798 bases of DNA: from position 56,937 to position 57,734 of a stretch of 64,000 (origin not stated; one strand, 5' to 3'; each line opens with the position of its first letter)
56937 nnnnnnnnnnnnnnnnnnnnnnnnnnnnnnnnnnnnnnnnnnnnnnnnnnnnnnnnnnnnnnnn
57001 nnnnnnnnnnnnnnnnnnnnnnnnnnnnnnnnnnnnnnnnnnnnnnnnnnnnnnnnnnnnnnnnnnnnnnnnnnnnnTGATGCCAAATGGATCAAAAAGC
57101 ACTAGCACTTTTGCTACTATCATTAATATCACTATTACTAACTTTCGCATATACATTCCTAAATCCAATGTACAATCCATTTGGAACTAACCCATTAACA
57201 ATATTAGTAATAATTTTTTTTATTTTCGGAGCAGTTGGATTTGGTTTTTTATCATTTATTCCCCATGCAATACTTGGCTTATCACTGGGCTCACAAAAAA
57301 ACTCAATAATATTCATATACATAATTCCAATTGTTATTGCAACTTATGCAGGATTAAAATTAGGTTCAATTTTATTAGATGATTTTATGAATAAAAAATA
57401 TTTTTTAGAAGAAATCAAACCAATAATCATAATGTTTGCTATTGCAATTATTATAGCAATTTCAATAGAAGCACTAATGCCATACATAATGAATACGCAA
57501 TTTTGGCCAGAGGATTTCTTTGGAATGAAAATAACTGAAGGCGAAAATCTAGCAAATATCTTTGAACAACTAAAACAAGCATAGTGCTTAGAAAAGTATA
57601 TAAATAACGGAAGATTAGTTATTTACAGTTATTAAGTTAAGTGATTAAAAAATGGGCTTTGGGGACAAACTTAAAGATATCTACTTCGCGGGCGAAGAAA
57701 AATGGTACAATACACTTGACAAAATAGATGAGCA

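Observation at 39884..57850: Conserved about 45-aa cytoplasmic N-terminal motif shared by giants 2, 3 and 4: a private targeting signal?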

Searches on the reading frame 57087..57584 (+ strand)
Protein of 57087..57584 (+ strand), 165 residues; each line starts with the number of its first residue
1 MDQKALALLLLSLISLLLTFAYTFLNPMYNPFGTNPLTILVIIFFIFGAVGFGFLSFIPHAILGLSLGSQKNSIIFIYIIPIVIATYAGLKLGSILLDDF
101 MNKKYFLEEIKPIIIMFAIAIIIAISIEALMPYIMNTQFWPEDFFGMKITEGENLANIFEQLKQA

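Call 11: search_protein_families(library=pfam, proteins=[window:57087-57581:+], max_evalue=0.01)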
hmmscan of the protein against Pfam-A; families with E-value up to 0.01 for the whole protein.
window:57087-57581:+ (165 aa): 0 families

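Call 27: search_protein_families(library=ncbifam, proteins=[window:57087-57581:+], max_evalue=0.1)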
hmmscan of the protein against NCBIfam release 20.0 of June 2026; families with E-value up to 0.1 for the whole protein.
window:57087-57581:+ (165 aa): 0 families

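Call 76: search_protein_families(library=pfam, proteins=[window:57087-57581:+], max_evalue=5)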
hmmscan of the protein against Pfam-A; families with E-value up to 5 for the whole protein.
window:57087-57581:+ (165 aa): 2 families
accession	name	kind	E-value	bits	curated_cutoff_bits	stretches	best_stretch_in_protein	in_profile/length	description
PF05640.19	NKAIN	-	0.14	12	25.9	1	8-61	13-66/206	Na,K-Atpase Interacting protein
PF14102.11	Caps_synth_CapC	-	1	10.2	27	1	5-86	33-108/119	Capsule biosynthesis CapC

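Call 78: find_encoding_contigs(protein=window:57087-57584:+, flank=3000, max_places=3)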
Protein window:57087-57584:+ (165 aa): 1 contig read that carries it; 1 place shown.
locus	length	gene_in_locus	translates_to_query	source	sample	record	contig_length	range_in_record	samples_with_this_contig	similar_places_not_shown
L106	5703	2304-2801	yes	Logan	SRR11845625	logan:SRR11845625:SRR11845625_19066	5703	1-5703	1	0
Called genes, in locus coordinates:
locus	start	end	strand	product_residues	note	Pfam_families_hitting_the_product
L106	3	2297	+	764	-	?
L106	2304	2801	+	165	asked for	-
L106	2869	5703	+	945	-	?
